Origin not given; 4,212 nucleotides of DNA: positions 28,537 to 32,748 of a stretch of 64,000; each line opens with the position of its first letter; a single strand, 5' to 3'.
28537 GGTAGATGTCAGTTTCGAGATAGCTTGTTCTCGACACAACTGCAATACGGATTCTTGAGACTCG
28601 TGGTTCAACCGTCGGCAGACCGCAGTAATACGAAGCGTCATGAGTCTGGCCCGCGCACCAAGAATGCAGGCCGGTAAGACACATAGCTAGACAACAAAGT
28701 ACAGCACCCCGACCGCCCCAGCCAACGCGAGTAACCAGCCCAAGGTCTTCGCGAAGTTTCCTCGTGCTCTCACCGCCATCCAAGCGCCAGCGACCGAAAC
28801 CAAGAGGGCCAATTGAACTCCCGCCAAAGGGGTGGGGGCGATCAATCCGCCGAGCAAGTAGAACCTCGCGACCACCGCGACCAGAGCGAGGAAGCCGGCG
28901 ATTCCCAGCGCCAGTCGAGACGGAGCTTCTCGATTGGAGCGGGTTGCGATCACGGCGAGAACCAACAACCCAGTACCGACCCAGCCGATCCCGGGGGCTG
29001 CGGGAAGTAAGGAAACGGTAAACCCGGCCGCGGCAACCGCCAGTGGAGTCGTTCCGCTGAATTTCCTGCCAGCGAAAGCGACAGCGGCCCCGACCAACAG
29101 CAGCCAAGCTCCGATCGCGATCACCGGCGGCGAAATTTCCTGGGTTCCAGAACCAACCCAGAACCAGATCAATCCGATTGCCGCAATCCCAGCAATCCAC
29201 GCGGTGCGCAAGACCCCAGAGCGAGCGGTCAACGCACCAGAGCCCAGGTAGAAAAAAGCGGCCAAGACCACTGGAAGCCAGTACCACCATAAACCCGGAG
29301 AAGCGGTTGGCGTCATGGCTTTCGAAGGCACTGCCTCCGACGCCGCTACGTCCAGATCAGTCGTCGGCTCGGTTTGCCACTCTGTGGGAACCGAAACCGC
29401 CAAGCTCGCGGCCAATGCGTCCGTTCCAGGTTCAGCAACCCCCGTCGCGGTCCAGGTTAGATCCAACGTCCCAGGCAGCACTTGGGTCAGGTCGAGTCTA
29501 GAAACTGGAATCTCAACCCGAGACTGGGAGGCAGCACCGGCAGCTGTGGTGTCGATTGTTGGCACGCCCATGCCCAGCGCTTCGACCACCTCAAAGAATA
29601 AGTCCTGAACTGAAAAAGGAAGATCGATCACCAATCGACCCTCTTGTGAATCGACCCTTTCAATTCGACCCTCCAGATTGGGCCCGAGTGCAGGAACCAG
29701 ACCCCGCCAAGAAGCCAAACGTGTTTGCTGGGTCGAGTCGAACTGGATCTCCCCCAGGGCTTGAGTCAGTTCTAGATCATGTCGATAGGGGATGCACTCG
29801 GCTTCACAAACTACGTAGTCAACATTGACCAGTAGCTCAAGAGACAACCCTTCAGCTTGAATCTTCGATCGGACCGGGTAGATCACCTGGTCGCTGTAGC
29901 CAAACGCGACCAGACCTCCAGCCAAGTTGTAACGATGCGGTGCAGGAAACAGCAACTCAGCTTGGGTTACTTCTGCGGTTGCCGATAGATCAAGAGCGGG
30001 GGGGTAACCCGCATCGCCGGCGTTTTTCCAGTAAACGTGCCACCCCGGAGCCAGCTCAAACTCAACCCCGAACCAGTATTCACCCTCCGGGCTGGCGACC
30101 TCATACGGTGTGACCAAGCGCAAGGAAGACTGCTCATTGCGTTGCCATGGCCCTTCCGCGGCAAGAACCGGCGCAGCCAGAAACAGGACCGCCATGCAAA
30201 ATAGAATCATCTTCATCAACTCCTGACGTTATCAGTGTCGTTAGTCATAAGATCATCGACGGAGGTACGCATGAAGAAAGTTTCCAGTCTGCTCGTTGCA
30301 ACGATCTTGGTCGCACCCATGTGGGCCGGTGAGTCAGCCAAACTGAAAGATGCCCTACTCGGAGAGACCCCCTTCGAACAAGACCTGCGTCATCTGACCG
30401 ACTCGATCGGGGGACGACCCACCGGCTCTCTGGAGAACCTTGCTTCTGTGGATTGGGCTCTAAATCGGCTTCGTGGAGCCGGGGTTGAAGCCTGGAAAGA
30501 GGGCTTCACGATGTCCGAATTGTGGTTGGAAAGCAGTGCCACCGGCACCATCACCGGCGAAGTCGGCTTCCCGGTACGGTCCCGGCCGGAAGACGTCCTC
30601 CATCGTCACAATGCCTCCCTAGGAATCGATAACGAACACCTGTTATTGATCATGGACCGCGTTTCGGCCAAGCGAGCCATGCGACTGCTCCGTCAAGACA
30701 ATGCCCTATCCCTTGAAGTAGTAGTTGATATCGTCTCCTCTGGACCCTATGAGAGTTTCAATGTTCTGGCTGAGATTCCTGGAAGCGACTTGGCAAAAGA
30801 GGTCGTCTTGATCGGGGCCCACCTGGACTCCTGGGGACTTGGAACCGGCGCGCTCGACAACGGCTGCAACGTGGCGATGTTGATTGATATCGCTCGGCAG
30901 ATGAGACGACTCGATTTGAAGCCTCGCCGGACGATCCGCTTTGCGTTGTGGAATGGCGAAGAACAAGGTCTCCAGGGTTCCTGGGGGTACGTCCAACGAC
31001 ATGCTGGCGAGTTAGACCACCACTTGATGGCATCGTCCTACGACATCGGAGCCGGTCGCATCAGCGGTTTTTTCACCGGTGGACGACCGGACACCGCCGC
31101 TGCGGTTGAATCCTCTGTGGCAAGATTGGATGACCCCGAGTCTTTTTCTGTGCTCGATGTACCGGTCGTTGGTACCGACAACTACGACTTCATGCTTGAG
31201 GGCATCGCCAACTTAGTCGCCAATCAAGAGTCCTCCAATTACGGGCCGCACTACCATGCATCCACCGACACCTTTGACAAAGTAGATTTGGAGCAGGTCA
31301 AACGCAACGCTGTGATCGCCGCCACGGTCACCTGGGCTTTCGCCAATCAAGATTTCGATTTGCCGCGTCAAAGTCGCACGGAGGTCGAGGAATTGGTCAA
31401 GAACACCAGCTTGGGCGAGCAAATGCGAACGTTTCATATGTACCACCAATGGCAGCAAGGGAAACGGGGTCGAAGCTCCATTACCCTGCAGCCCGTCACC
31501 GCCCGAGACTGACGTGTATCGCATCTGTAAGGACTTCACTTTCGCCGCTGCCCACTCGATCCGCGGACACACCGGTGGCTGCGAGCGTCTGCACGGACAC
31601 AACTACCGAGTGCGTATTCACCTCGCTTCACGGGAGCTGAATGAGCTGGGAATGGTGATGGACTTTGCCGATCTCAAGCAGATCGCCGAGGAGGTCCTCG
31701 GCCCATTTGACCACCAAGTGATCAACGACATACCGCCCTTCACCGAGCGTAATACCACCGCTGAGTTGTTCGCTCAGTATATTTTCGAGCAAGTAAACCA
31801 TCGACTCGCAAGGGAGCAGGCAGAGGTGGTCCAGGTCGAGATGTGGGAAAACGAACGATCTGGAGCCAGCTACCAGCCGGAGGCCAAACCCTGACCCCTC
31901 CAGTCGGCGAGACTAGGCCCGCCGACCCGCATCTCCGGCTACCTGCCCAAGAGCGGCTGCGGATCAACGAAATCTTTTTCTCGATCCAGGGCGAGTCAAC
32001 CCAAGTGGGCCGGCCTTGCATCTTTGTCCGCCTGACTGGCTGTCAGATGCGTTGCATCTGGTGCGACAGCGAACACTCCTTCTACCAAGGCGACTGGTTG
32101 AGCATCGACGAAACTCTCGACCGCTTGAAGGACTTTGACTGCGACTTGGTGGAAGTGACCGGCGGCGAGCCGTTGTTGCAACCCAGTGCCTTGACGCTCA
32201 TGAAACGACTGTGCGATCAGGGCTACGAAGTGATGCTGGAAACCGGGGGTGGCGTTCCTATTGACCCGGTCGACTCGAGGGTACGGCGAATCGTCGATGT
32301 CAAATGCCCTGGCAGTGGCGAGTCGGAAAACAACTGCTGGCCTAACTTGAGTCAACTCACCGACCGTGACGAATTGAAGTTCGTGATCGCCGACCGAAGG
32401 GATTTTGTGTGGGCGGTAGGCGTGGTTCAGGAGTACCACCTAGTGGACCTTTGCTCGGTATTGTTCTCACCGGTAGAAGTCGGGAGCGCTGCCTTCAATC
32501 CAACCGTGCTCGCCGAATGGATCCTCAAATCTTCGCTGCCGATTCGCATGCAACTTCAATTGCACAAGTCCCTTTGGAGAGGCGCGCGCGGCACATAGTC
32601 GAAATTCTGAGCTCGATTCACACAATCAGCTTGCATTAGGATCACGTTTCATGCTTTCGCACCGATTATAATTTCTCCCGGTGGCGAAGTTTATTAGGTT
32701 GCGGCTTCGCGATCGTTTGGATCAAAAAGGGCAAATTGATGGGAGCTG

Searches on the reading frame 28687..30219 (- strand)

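Call 72: search_protein_families(library=pfam, proteins=[window:28687-30219:-], max_evalue=0.00001)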
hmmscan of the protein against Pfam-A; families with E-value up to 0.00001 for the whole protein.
window:28687-30219:- (510 aa): 1 family
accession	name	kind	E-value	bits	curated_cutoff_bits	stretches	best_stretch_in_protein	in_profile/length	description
PF11412.14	DsbD_N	-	1.3e-15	57.9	25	1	40-152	9-117/119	Thiol:disulfide interchange protein DsbD, N-terminal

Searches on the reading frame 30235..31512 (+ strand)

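Call 72: search_protein_families(library=pfam, proteins=[window:30235-31512:+], max_evalue=0.00001)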
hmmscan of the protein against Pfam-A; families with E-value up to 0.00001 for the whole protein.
window:30235-31512:+ (425 aa): 1 family
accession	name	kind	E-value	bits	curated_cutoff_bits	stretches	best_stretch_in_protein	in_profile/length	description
PF04389.22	Peptidase_M28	-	8.8e-31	107.6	21.3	1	176-364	1-191/193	Peptidase family M28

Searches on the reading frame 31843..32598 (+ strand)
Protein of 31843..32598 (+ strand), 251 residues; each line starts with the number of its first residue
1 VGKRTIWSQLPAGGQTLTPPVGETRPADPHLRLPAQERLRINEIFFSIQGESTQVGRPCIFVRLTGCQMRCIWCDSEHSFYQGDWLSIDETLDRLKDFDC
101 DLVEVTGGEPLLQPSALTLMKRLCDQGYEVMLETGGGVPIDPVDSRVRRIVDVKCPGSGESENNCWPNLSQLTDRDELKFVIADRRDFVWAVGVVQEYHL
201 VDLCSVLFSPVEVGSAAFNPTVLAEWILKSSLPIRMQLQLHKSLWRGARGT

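Call 72: search_protein_families(library=pfam, proteins=[window:31843-32598:+], max_evalue=0.00001)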
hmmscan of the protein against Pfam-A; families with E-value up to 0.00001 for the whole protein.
window:31843-32598:+ (251 aa): 1 family
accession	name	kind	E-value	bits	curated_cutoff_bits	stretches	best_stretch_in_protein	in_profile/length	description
PF04055.27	Radical_SAM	-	2.6e-10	41.2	29.5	1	65-144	5-91/166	Radical SAM superfamily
